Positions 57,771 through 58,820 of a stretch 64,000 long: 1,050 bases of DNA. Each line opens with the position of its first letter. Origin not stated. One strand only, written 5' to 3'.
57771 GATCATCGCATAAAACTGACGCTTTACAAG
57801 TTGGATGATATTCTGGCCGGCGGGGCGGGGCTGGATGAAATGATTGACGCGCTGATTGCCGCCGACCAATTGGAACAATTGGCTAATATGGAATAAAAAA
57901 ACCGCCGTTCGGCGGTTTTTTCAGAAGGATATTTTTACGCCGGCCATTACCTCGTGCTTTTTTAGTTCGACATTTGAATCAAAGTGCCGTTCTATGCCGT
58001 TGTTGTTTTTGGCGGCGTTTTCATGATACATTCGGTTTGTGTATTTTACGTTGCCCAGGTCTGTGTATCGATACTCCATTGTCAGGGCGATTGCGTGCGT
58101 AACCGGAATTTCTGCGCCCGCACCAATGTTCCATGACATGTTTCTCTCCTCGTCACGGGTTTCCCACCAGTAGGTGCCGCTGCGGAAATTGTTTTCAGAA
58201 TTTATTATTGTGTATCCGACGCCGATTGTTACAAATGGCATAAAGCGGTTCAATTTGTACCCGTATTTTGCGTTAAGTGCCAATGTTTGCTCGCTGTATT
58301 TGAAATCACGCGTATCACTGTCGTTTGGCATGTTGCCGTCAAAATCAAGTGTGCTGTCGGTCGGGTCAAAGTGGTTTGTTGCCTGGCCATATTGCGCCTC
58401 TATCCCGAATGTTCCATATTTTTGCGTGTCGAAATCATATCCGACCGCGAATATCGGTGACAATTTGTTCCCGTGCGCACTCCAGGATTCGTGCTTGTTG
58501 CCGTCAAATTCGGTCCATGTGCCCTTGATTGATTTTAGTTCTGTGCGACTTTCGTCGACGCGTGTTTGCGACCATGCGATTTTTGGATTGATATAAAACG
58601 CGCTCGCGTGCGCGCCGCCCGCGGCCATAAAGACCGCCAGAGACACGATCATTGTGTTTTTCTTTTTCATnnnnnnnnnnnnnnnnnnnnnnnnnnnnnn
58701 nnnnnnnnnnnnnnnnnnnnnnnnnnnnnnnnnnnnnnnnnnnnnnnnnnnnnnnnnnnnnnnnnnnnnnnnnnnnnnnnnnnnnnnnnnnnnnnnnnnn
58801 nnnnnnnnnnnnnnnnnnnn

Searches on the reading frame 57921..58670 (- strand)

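Call 14: search_protein_families(library=pfam, proteins=[window:57921-58670:-], max_evalue=0.1)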
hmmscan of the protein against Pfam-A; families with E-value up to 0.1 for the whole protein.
window:57921-58670:- (249 aa): 6 families
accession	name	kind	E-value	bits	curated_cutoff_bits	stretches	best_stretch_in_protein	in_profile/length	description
PF13505.12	OMP_b-brl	-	1.9e-13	51.4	28.7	1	22-212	13-166/175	Outer membrane protein beta-barrel domain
PF01389.23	OmpA_membrane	-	7.6e-11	42.5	21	1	60-231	25-177/180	OmpA-like transmembrane domain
PF24653.1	Phage_OMP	-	0.00086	20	27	0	3-36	2-34/122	Cyanophage outer membrane protein like beta barrel domain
PF03797.25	Autotransporter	-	0.0013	19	26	1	19-200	74-254/255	Autotransporter beta-domain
PF02462.21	Opacity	-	0.0032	18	21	1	111-217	23-117/126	Opacity family porin protein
PF25312.1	Allergen_Asp_f_4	-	0.0032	17.6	27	1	13-76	54-117/174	Allergen Asp f 4-like domain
